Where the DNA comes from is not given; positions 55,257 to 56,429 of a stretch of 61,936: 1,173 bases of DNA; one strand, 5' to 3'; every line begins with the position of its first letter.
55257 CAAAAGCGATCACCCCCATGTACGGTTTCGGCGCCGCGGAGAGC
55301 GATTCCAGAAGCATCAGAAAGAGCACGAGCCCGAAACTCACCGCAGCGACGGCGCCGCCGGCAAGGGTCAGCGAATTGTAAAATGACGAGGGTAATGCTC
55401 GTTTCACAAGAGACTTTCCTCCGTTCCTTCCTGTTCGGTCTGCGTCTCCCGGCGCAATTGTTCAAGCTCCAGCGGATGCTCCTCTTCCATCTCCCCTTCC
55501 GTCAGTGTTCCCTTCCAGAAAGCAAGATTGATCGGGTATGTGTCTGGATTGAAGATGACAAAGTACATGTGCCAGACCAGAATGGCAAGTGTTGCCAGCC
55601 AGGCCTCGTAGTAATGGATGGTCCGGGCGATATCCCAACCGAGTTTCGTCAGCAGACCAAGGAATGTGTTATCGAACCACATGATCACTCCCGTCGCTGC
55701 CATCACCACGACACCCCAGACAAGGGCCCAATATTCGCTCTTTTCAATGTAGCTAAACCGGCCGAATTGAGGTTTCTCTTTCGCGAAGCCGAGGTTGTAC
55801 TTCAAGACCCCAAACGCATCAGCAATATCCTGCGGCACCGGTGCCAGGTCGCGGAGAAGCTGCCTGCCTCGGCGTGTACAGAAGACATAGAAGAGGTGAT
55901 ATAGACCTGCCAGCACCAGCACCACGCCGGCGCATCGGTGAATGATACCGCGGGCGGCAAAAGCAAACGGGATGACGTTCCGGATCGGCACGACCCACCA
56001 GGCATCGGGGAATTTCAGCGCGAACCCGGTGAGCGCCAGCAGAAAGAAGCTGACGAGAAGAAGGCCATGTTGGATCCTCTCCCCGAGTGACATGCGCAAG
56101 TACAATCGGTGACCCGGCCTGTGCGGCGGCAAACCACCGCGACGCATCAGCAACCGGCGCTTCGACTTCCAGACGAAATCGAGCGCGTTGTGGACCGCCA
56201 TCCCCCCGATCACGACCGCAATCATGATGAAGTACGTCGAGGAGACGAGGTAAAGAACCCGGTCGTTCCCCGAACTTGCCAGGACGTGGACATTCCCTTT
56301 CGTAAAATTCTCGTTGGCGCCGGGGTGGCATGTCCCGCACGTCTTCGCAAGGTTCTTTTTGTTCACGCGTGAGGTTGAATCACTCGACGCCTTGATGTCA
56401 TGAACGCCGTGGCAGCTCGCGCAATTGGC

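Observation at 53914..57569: CbcL-like and ImcH-like inner-membrane cytochromes are adjacent and translationally coupled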

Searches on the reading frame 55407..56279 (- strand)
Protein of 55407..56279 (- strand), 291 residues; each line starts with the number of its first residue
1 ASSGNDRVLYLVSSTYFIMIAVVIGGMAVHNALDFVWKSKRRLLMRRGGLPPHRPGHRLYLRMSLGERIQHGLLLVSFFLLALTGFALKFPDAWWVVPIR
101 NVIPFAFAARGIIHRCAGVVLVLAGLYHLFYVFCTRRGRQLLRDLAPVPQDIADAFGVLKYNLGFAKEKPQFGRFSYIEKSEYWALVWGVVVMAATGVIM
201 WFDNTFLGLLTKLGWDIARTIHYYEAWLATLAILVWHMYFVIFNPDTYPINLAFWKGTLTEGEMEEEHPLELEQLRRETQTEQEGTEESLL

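Call 96: find_related_loci(query=A4, collection=metagenome_contigs, flank=6000)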
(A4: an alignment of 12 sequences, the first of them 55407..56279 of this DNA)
Query A4 (291 aa) in metagenome_contigs; peptide patterns used: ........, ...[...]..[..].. (x = any residue, [..] = any of these).
600 stretches matched a pattern (row limit reached: there are more); 580 encode a relative of the query (tblastn E <= 1e-3); the best 80 are kept; 80 distinct loci.
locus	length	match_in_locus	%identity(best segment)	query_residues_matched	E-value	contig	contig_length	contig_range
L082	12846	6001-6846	65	1-282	5e-131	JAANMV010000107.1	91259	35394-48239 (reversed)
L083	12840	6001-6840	68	1-280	2e-130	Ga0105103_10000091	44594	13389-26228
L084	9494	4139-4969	67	8-284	3e-127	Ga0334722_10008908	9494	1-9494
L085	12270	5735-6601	69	1-289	8e-127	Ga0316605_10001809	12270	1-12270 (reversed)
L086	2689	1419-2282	61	2-289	8e-130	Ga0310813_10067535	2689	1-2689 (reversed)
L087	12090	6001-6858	62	2-288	5e-124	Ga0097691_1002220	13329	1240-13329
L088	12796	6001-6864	70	2-288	4e-123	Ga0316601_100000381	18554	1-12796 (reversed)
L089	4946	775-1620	62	8-289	5e-123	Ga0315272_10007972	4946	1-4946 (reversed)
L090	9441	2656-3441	66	8-269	4e-122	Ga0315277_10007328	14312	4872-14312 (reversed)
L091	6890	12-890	59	2-291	5e-121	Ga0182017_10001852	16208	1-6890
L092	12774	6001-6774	70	1-258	2e-120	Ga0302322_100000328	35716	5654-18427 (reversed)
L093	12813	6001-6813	65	8-278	7e-120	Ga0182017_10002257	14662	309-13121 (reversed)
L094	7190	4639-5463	62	2-276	3e-119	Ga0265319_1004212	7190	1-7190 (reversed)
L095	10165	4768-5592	62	2-276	3e-119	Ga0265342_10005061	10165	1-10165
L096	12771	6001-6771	69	2-258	5e-119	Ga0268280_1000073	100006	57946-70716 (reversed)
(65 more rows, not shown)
